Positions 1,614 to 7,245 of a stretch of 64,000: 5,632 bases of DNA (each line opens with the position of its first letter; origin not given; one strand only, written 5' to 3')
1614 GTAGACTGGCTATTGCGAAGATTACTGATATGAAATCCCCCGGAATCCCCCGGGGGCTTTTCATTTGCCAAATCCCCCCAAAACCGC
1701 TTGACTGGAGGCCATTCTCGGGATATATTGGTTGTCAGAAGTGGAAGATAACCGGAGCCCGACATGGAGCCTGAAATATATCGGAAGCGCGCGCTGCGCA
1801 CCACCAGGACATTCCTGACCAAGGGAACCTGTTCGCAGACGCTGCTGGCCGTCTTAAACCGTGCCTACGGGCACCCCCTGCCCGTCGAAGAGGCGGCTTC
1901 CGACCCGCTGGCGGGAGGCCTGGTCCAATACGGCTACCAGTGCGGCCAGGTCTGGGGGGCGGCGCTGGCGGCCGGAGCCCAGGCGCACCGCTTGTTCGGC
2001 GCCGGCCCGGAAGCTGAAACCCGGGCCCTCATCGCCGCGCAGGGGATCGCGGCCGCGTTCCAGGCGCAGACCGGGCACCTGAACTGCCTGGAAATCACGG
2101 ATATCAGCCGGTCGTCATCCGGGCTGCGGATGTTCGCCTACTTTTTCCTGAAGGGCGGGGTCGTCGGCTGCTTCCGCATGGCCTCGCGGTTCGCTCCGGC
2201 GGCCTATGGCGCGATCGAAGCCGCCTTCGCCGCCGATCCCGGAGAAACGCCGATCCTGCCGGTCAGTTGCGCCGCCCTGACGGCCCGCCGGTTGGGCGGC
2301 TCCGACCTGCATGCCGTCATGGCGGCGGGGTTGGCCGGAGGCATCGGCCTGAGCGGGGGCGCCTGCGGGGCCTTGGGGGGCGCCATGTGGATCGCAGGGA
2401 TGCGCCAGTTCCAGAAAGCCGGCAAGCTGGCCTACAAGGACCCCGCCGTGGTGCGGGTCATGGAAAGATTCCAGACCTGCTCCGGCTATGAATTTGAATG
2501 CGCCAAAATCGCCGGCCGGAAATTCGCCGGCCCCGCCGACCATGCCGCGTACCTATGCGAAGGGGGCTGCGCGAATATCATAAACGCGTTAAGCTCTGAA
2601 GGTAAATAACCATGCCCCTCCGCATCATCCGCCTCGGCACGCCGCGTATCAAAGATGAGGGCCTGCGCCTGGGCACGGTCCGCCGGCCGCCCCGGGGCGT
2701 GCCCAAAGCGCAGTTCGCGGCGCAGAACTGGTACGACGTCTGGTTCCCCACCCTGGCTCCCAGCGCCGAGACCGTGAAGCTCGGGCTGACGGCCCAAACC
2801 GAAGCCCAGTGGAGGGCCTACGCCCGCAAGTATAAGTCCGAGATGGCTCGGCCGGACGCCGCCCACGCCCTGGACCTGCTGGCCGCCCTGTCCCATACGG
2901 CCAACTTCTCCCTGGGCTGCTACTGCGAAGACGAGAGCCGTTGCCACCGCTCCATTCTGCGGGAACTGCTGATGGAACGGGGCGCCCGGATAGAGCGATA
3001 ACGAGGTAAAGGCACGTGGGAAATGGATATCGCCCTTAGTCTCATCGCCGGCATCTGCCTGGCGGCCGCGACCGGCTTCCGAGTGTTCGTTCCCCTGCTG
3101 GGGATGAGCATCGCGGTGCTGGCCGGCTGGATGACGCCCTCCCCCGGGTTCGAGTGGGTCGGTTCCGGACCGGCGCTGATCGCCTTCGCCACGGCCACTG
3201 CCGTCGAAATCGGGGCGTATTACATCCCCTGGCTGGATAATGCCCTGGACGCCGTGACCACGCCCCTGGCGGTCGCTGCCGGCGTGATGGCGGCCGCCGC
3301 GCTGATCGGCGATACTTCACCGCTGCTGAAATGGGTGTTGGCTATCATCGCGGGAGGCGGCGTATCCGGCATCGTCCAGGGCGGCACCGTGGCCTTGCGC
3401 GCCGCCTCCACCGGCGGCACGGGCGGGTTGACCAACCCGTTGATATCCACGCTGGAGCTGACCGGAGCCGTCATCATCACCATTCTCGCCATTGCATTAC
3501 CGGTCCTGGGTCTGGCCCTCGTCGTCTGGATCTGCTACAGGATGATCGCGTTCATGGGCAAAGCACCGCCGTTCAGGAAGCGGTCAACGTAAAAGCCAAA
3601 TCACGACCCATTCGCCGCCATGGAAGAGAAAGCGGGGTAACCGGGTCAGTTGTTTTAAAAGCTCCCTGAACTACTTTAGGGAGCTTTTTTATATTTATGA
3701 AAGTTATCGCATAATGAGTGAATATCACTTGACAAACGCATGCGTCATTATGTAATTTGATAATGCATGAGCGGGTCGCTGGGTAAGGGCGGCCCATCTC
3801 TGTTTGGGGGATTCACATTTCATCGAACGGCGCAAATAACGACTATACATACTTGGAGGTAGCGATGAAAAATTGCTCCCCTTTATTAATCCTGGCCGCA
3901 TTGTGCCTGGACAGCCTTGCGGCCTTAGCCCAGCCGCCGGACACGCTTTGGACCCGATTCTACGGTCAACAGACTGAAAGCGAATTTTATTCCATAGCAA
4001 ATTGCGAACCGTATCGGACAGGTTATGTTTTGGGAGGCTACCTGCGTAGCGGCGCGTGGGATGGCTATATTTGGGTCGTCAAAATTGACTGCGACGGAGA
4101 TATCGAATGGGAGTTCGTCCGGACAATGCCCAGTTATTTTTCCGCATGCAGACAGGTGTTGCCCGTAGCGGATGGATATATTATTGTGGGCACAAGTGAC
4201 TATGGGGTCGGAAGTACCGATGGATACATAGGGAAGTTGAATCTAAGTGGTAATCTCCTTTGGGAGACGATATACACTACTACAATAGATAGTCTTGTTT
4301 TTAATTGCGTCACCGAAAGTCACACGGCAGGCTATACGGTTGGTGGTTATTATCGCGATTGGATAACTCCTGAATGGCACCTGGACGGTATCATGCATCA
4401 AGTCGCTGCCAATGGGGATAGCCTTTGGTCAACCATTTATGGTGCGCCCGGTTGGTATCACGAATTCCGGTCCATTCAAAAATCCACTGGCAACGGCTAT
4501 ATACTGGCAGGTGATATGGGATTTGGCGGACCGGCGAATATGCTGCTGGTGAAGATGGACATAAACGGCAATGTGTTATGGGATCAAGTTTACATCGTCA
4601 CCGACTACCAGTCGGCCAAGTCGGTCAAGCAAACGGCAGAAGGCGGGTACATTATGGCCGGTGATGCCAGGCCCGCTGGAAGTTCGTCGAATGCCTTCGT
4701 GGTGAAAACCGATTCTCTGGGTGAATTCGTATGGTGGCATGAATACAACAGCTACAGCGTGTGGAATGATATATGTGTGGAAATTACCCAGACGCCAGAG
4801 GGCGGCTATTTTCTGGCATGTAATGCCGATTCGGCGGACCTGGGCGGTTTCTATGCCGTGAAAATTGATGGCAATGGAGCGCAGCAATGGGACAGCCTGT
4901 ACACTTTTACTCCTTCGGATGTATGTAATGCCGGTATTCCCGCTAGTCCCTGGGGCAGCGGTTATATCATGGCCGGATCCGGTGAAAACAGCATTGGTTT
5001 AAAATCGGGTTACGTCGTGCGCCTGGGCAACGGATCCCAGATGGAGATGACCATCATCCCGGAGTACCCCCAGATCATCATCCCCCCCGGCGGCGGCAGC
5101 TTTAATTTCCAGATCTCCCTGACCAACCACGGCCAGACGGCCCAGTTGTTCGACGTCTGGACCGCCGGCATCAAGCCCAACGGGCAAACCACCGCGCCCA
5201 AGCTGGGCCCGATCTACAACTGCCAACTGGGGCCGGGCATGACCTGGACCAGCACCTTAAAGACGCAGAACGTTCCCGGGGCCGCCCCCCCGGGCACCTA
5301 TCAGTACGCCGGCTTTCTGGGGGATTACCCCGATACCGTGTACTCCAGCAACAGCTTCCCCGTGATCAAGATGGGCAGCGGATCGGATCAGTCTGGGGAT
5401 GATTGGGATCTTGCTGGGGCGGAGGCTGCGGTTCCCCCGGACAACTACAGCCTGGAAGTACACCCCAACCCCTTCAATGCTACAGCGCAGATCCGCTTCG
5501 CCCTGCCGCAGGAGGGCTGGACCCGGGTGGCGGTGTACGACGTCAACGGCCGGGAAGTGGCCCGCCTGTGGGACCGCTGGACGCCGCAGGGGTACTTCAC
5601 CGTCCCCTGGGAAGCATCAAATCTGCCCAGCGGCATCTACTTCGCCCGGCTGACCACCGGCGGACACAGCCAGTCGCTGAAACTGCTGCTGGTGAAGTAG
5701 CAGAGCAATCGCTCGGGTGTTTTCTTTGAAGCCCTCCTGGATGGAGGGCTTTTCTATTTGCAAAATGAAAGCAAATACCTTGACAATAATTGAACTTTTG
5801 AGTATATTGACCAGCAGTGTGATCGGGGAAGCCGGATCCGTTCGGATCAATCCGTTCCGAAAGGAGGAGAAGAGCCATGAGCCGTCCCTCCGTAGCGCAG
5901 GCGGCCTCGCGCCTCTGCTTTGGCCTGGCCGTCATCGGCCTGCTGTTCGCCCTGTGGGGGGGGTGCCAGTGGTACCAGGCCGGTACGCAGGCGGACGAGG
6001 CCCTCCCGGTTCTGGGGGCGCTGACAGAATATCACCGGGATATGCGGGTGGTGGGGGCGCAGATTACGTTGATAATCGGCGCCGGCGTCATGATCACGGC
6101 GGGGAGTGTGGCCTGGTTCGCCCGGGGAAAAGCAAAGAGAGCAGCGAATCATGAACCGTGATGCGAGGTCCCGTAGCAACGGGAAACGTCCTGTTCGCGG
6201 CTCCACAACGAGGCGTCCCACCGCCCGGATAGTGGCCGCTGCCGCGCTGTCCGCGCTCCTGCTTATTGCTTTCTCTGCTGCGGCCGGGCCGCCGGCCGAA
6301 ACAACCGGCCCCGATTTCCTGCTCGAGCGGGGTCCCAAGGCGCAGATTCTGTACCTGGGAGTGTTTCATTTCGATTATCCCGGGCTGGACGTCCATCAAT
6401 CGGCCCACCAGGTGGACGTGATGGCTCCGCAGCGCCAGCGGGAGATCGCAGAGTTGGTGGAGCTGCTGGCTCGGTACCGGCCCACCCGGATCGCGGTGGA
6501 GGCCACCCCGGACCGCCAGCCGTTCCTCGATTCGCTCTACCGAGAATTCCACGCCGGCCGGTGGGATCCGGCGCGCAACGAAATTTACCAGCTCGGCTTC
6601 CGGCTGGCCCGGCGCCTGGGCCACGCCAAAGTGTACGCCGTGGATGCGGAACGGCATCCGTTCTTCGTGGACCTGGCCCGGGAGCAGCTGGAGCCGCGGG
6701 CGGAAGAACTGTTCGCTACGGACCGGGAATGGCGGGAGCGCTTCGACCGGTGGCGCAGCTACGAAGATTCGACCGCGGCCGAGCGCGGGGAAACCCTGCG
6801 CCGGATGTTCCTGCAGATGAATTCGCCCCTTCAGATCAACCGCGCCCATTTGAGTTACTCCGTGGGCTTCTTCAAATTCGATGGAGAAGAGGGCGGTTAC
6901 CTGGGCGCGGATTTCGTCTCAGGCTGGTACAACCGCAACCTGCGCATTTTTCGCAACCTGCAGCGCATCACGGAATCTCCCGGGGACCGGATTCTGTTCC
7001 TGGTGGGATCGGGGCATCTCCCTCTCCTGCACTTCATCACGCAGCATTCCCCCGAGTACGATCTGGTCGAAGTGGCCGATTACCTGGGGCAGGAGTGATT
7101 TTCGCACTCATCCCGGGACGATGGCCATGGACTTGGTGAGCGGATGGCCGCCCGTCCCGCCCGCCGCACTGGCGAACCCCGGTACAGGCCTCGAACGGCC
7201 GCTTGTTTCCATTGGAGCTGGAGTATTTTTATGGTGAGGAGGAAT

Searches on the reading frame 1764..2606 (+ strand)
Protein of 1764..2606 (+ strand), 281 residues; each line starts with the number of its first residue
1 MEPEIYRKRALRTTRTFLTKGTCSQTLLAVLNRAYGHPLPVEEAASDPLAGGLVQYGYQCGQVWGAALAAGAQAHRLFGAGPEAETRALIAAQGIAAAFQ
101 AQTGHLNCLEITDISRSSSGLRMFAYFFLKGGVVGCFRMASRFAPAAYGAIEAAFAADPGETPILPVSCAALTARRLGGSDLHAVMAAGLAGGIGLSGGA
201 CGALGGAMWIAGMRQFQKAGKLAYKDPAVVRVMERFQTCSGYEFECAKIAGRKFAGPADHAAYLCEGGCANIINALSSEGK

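Call 69: search_protein_families(library=pfam, proteins=[window:1764-2606:+], max_evalue=0.00001)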
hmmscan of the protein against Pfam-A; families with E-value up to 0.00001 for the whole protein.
window:1764-2606:+ (281 aa): 1 family
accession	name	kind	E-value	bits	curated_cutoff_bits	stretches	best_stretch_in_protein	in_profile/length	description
PF09719.15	C_GCAxxG_C_C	-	7.1e-17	62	27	2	23-112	3-88/118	Putative redox-active protein (C_GCAxxG_C_C)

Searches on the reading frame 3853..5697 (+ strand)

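Call 69: search_protein_families(library=pfam, proteins=[window:3853-5697:+], max_evalue=0.00001)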
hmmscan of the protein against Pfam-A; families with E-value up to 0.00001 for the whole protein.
window:3853-5697:+ (615 aa): 1 family
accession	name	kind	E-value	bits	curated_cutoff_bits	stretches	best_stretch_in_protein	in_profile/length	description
PF18962.6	Por_Secre_tail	-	2.6e-09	37.7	27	1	536-611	1-73/75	Secretion system C-terminal sorting domain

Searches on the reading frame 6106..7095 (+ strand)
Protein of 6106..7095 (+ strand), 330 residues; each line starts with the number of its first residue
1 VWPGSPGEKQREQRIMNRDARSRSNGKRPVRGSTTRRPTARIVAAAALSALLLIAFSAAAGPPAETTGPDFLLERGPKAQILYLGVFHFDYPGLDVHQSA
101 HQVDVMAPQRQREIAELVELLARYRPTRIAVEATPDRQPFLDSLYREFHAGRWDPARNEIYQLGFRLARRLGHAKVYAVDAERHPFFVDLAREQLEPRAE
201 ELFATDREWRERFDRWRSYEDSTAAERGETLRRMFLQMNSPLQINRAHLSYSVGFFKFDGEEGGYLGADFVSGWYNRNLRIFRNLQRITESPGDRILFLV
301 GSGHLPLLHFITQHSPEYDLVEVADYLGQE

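Call 69: search_protein_families(library=pfam, proteins=[window:6106-7095:+], max_evalue=0.00001)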
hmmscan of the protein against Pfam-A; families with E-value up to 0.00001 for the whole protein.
window:6106-7095:+ (330 aa): 1 family
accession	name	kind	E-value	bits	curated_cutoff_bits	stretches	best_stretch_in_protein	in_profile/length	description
PF18950.5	DUF5694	-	2.6e-48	165.3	27.5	1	138-327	2-185/185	Family of unknown function (DUF5694)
